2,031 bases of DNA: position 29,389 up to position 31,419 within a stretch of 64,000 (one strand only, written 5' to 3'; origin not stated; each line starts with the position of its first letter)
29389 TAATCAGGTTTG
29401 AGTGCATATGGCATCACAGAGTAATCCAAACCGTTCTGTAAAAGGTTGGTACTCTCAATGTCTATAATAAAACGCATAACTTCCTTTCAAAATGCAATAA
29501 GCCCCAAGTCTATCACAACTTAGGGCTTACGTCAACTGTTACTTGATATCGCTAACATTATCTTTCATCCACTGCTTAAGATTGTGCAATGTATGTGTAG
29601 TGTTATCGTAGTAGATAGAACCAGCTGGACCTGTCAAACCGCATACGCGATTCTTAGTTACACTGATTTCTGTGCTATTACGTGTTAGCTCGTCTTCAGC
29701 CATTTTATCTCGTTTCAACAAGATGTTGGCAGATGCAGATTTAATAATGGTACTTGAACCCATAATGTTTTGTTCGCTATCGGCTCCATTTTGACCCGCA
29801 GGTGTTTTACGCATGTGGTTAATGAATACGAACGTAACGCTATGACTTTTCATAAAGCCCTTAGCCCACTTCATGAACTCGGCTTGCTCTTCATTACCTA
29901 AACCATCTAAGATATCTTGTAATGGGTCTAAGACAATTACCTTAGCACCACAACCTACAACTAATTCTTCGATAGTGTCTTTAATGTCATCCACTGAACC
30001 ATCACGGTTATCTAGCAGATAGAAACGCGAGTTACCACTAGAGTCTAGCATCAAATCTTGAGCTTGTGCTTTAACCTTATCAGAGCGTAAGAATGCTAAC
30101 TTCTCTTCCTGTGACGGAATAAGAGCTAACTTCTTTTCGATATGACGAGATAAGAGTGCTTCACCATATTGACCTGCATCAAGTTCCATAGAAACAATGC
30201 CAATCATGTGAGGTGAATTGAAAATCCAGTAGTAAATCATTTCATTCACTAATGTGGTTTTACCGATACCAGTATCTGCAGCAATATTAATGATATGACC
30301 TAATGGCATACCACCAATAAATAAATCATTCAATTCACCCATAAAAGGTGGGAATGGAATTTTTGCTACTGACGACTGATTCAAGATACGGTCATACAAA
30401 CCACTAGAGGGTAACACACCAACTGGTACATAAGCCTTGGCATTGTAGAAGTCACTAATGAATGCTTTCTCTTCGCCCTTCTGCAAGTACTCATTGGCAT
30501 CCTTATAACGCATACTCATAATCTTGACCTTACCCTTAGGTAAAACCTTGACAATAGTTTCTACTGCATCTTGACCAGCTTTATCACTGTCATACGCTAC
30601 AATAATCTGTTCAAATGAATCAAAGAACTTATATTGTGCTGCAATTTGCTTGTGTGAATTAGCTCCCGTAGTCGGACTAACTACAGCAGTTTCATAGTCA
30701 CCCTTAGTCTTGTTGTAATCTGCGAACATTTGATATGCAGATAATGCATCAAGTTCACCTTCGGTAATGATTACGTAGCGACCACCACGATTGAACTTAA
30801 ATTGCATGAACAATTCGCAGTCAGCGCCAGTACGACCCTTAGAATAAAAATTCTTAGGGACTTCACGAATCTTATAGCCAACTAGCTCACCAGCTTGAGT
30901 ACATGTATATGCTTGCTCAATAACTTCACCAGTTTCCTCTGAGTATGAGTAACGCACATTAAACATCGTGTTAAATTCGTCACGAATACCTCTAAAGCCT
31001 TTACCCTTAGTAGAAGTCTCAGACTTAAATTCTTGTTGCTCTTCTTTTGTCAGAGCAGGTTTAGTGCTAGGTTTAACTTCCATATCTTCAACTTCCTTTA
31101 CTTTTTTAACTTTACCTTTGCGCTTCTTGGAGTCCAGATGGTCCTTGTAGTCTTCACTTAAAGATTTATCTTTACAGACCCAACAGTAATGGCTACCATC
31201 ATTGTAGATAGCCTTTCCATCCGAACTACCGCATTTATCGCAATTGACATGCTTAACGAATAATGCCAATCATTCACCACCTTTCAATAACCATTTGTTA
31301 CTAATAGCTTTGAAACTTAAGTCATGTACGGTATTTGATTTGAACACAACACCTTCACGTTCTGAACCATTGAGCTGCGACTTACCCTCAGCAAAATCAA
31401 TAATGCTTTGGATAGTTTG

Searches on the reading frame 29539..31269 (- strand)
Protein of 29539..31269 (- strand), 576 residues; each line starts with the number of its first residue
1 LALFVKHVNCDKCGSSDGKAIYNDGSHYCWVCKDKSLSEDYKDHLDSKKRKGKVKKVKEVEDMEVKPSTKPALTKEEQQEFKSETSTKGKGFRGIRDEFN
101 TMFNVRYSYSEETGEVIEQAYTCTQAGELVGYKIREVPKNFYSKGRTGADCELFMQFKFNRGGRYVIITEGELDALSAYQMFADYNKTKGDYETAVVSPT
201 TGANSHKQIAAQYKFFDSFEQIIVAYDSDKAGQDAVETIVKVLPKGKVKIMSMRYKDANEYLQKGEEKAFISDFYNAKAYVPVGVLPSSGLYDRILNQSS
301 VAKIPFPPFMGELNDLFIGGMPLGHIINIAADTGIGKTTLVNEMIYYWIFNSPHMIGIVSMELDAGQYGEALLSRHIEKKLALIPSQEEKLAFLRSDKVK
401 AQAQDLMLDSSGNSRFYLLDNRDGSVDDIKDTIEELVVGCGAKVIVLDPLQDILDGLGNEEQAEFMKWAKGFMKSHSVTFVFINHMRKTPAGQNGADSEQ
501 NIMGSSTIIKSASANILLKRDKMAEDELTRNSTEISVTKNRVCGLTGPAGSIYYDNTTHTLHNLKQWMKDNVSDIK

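Call 35: search_protein_families(library=phrogs, proteins=[window:29539-31269:-], max_evalue=0.00001)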
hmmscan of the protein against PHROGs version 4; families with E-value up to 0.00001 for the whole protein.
window:29539-31269:- (576 aa): 5 families
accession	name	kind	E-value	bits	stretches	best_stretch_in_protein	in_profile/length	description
phrog_239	-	DNA, RNA and nucleotide metabolism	1.8e-163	547.5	1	4-571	39-606/801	DNA primase/helicase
phrog_19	-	DNA, RNA and nucleotide metabolism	6.4e-19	69.2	1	293-568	323-585/621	DnaB-like replicative helicase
phrog_47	-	DNA, RNA and nucleotide metabolism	6.5e-14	52.4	1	8-270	53-330/947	DNA primase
phrog_243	-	DNA, RNA and nucleotide metabolism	5.2e-10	39.7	1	324-542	35-243/273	DnaB-like replicative helicase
phrog_3123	-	unknown function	5.8e-09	36.1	1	420-540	436-558/583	-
